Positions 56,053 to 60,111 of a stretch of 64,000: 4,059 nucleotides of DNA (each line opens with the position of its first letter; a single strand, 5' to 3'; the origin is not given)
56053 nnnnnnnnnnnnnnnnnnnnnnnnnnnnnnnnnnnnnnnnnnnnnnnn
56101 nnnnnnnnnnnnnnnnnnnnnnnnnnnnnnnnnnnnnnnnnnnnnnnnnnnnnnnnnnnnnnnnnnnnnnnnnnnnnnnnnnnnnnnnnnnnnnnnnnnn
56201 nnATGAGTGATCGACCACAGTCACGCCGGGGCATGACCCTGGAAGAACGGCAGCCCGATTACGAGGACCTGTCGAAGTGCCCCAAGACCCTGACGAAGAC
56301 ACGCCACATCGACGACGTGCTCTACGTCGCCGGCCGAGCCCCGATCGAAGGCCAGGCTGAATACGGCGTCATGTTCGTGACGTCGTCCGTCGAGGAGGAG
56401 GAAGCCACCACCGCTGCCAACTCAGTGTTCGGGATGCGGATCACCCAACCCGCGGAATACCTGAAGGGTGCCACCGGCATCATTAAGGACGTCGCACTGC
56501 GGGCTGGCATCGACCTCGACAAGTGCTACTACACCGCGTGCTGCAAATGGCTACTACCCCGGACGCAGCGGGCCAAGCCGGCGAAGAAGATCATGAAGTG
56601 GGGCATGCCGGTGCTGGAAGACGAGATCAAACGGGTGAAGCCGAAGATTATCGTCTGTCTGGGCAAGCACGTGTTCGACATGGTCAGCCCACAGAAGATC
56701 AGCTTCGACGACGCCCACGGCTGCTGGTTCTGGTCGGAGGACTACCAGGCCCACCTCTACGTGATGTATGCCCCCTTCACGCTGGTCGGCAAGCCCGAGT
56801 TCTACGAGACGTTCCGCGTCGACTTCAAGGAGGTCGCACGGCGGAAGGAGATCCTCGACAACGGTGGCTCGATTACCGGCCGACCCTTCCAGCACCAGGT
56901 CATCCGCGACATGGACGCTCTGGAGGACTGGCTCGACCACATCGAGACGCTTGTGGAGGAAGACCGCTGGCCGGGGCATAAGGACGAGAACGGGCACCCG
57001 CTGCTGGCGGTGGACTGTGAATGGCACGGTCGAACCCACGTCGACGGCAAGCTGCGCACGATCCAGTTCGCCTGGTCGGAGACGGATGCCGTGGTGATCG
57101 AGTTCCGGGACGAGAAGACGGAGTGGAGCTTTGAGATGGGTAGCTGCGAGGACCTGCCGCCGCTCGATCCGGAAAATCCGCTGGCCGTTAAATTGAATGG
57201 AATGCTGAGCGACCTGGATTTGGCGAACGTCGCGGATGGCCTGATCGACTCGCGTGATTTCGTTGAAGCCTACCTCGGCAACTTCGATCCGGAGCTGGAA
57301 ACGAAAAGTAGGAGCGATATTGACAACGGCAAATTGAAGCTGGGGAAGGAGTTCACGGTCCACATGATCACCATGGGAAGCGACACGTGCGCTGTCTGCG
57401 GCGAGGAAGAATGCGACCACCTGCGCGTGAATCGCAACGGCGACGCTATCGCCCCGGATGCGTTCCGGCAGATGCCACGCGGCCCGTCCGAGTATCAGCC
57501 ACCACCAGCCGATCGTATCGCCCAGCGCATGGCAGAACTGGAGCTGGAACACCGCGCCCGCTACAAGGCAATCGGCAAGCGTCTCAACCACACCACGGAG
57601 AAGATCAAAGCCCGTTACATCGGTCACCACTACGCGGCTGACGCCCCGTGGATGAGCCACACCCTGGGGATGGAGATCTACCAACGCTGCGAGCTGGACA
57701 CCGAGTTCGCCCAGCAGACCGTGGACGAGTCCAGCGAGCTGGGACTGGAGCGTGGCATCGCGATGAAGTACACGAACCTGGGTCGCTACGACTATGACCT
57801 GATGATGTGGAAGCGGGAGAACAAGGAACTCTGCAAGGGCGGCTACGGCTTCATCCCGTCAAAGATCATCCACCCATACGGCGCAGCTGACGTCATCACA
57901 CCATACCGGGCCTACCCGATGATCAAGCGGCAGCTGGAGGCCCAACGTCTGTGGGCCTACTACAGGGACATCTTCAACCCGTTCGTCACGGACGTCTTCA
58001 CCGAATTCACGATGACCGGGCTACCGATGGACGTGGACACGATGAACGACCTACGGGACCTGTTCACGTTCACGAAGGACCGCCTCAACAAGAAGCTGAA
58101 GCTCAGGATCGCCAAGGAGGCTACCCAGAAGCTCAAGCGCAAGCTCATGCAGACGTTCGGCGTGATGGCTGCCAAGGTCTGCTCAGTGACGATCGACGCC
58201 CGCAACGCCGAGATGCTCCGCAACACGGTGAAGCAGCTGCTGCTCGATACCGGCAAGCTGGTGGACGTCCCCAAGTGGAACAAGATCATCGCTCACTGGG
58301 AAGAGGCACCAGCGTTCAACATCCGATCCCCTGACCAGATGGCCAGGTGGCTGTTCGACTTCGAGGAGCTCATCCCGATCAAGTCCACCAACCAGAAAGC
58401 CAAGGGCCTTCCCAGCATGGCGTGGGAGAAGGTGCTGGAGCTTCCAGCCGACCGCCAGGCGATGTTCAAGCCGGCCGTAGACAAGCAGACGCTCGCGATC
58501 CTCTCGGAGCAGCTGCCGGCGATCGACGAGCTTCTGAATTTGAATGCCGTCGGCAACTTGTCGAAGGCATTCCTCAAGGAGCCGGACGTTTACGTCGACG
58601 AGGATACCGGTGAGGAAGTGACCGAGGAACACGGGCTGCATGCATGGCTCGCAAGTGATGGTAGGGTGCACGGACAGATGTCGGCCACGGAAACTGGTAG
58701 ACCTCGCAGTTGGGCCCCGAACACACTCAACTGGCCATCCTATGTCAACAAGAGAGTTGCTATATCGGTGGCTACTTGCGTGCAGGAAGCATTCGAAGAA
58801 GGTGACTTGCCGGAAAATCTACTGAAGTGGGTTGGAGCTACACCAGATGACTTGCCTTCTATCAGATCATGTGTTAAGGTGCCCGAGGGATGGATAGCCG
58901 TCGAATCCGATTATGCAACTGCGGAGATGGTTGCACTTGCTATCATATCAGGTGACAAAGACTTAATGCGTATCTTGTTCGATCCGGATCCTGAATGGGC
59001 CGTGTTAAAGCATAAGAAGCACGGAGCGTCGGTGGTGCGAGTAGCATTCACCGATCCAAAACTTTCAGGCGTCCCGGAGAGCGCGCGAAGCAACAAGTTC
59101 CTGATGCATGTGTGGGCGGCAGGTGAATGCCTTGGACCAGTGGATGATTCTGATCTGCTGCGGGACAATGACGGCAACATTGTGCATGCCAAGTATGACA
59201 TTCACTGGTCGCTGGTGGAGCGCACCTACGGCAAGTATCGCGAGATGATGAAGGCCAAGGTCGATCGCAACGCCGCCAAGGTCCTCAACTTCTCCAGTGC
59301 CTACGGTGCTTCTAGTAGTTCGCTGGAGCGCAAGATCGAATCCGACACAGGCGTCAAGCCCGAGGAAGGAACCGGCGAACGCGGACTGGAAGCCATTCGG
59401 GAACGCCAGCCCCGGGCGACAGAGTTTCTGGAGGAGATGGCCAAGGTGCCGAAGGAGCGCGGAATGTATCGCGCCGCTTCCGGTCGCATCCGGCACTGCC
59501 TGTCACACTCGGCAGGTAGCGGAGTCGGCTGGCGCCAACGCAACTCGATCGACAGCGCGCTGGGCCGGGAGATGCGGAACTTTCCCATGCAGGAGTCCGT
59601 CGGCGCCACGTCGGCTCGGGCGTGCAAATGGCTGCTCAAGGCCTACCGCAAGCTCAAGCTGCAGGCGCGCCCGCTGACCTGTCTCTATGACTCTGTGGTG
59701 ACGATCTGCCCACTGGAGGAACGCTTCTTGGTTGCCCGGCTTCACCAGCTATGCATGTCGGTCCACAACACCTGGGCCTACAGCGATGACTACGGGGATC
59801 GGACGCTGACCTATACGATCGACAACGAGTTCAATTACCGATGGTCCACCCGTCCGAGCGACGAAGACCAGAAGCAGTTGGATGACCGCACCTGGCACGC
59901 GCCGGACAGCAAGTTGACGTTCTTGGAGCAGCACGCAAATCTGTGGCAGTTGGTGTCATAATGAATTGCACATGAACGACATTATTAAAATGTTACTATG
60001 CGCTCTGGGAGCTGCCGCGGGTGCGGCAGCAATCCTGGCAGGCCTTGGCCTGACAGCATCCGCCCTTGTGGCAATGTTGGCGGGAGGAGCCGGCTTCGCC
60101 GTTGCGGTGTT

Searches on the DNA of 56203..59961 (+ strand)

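Call 10: search_dna_similar(query=window:56203-59961:+, collection=phages, mode=distant, max_rows=30)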
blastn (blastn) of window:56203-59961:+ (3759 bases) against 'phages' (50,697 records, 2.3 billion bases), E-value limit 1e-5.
No match.
